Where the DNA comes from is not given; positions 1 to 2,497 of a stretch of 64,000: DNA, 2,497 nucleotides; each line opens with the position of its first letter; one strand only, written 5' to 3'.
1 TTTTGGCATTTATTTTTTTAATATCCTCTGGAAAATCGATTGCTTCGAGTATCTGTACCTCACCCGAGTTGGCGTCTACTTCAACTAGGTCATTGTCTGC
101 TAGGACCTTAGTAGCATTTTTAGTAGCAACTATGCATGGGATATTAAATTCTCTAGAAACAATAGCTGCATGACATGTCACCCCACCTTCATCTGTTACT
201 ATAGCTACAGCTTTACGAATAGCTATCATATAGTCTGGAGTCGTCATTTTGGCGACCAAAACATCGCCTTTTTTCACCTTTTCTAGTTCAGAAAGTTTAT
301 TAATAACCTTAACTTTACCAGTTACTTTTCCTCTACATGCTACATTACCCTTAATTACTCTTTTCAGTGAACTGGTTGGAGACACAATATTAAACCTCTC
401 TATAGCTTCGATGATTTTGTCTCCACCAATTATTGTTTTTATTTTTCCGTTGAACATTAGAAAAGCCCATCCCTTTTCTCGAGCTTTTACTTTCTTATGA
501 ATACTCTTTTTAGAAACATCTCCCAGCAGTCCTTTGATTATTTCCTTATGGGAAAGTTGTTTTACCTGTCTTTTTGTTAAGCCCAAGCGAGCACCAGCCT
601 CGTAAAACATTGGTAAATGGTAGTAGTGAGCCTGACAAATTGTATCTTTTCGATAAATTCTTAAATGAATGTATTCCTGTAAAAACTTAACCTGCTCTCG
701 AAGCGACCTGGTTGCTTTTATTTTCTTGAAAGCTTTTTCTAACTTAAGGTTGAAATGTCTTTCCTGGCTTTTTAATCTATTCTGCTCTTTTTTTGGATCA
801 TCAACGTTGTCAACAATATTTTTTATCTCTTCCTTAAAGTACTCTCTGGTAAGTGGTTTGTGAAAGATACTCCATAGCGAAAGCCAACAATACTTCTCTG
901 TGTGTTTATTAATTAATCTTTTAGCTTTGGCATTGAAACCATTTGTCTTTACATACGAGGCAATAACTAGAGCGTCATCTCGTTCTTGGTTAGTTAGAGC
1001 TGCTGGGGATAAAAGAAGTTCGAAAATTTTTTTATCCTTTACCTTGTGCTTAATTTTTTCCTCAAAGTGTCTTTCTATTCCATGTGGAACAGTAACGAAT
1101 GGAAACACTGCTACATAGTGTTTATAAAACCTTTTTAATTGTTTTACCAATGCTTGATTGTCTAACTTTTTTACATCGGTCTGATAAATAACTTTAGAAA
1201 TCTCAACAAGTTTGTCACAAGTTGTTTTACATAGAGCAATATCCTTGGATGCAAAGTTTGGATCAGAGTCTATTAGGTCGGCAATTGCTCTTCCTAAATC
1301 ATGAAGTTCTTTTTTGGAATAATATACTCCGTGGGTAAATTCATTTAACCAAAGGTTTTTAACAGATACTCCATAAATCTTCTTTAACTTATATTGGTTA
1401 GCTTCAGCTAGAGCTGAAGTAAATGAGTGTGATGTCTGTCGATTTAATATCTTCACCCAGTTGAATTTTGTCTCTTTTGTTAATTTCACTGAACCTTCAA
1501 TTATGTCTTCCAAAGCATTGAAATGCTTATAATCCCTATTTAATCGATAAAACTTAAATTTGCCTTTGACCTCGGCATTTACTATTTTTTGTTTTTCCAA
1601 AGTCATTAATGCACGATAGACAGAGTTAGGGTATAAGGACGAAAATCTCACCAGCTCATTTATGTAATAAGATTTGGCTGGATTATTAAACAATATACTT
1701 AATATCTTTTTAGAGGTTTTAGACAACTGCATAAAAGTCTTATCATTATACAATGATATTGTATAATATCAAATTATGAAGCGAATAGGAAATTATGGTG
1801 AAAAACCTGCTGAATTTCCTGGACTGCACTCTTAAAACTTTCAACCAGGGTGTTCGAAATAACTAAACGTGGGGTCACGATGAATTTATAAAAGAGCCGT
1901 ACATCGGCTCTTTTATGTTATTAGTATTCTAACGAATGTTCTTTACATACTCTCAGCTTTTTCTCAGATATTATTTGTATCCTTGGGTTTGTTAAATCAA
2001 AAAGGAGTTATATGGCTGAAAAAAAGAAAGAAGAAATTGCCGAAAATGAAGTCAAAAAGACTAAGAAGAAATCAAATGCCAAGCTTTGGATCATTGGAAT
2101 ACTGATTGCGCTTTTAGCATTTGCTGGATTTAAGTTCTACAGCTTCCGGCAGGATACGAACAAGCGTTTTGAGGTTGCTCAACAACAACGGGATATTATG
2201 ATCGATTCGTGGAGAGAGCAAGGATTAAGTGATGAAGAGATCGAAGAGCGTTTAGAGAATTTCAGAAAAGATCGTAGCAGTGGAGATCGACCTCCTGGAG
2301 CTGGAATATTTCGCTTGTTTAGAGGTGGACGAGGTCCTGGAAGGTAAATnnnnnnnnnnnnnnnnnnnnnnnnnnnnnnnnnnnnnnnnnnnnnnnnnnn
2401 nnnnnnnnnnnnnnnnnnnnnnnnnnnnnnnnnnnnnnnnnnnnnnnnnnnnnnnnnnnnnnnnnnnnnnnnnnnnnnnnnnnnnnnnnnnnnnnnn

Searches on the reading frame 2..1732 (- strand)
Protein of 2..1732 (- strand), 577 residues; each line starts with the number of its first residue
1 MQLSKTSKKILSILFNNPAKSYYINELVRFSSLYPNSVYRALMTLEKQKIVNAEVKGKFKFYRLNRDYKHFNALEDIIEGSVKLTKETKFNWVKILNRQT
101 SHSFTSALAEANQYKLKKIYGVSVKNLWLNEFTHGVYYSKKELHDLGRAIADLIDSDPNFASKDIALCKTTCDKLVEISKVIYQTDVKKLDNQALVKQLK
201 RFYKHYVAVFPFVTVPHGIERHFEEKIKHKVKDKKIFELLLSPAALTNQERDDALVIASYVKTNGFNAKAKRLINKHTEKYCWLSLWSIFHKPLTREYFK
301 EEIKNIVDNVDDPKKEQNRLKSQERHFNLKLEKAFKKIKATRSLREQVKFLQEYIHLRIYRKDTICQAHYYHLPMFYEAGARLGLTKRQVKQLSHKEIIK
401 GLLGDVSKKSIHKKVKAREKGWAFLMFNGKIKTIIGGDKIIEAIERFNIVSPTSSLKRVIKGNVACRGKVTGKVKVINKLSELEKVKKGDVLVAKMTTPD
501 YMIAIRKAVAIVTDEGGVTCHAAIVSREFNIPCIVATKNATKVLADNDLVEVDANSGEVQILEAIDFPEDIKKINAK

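Call 94: search_protein_families(library=pfam, proteins=[window:2-1732:-], max_evalue=0.001)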
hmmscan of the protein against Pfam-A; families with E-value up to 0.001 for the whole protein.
window:2-1732:- (577 aa): 1 family
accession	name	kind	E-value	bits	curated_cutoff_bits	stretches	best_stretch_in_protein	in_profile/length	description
PF00391.29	PEP-utilizers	-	4.8e-26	90.6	23.1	1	487-557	2-72/72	PEP-utilising enzyme, mobile domain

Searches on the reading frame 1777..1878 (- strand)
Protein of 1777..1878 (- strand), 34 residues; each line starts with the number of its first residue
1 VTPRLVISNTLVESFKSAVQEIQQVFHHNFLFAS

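Call 50: search_protein_families(library=pfam, proteins=[window:1777-1878:-], max_evalue=10)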
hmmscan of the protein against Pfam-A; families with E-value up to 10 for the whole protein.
seq(34 aa): 0 families

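Call 60: search_protein_families(library=ncbifam, proteins=[window:1777-1878:-], max_evalue=10)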
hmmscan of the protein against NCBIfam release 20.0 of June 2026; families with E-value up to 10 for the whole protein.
seq(34 aa): 0 families

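Call 62: search_solved_structures(query=A2, max_evalue=10, show_alignments=3)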
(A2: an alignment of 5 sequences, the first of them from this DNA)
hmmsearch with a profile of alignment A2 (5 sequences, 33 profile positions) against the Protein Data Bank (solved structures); distinct sequences matched with E-value up to 10: 7.
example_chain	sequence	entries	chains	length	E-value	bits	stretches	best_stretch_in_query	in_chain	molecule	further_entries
3pzf_A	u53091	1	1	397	1.2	12.3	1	9-25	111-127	Serpin 2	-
4ro9_A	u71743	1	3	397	1.2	12.3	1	9-25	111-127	Serpin 2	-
4roa_A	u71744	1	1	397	1.2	12.3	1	9-25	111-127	Serpin 2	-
4rsq_A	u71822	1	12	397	1.2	12.3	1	9-25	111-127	Serpin 2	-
4rob_A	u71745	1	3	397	1.2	12.3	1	9-25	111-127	Serpin 2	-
1tlq_A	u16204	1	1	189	1.3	12.2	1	11-31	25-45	Hypothetical protein ypjQ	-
1ji0_A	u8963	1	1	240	6.9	9.8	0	11-24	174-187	ABC transporter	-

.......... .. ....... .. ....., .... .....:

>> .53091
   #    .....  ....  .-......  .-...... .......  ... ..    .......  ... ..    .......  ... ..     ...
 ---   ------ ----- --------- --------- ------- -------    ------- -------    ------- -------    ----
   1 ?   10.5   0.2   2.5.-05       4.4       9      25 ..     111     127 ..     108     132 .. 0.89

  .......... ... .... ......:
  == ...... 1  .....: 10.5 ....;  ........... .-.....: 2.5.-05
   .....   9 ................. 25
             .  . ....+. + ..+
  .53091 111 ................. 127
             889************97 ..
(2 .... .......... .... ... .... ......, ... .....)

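Call 68: search_protein_representatives(alignment_id=A4)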
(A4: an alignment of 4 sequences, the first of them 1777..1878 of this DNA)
Query: 4 sequences, 34 profile positions. Proteins with E-value up to 0.001 (for the whole library): 6; up to 1e-10: 2; up to 1e-30: 0. The best 6 are listed.
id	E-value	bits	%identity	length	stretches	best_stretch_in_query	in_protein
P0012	2.6e-13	65.8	-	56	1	1-34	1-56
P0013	1.5e-11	60.1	-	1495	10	15-34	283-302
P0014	6.9e-09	51.6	-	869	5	3-16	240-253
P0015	8.6e-05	38.5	-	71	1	2-31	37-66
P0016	4.3e-04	36.3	-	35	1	2-33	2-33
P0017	9.0e-04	35.2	-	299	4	4-15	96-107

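Call 70: find_encoding_contigs(protein=P0016, flank=10000, max_places=6)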
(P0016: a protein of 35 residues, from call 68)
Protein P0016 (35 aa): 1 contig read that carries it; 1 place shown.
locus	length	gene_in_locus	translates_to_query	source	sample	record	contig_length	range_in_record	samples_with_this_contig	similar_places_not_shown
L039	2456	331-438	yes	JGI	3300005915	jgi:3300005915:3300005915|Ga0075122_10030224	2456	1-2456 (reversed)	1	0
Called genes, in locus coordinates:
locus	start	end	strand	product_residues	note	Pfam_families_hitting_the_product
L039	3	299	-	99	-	?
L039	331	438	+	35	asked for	-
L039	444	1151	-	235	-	PF00106:adh_short, PF08659:KR, PF13561:adh_short_C2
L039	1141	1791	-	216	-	PF00657:Lipase_GDSL, PF13472:Lipase_GDSL_2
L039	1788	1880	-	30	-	-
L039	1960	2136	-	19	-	-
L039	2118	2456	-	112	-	?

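Call 71: find_encoding_contigs(protein=P0015, flank=10000, max_places=6)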
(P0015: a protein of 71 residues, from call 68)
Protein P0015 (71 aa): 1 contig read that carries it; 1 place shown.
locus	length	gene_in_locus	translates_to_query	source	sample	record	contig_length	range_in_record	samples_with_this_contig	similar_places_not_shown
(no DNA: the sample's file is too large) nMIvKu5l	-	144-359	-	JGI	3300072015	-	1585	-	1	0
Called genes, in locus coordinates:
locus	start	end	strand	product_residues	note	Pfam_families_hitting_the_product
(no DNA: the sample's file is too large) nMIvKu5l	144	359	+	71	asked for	-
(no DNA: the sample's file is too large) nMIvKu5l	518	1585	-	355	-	?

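Call 74: list_cluster_members(proteins=[window:1777-1878:-, window:1777-1878:-, window:5507-5605:-, window:5507-5605:-, window:7932-8000:-, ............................, P0016, P0015])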
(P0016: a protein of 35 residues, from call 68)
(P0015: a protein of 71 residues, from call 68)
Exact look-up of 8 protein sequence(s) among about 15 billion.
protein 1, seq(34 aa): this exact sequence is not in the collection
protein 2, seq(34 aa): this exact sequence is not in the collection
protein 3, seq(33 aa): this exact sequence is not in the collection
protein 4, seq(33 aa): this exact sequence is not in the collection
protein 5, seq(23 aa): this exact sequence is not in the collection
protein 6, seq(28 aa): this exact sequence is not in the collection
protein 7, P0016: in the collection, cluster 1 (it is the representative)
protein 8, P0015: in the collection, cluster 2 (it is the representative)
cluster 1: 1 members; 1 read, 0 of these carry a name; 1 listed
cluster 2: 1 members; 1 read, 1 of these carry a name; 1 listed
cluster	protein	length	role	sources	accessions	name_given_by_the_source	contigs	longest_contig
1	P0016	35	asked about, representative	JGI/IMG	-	-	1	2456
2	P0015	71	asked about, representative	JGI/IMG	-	hypothetical protein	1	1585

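Call 82: predict_structure(alignment_id=A4)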
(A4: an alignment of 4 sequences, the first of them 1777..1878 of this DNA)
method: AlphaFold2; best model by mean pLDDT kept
length: 34 residues; sequences in the alignment: 4
mean_pLDDT: 87.4   pTM: 0.46
mean pLDDT of the five models: 87.4, 81.0, 81.0, 78.4, 77.8
residues with pLDDT >= 90: 19; 70-90: 13; 50-70: 2; < 50: 0
segments of 3 or more residues with pLDDT < 50: none
pLDDT, mean of each block of 10 residues (from residue 1): 85 96 89 70
secondary structure, 60 per line:
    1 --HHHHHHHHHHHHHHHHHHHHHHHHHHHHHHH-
elements in order: H3-33

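Call 94: search_protein_families(library=pfam, proteins=[L039:3-299:-], max_evalue=0.001)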
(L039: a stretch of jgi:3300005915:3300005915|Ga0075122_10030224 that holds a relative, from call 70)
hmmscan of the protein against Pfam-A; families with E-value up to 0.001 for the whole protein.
L039:3-299:- (99 aa): 3 families
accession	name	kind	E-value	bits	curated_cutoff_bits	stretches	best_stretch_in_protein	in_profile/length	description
PF00293.34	NUDIX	-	2.4e-12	47.4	21.1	1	9-78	5-79/134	NUDIX domain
PF14815.12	NUDIX_4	-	8.1e-05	22.8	35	1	13-83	3-73/113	NUDIX domain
PF22327.2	Nudt16-like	-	0.00013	22.4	27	1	31-90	31-93/161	U8 snoRNA-decapping enzyme-like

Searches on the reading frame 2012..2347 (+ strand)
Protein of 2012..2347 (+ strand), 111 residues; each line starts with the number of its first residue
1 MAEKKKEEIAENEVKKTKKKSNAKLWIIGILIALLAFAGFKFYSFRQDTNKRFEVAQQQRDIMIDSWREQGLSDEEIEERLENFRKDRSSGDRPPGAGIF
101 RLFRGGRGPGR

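Call 16: search_protein_families(library=pfam, proteins=[window:2012-2347:+])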
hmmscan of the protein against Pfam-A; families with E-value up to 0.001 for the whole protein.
window:2012-2347:+ (111 aa): 0 families
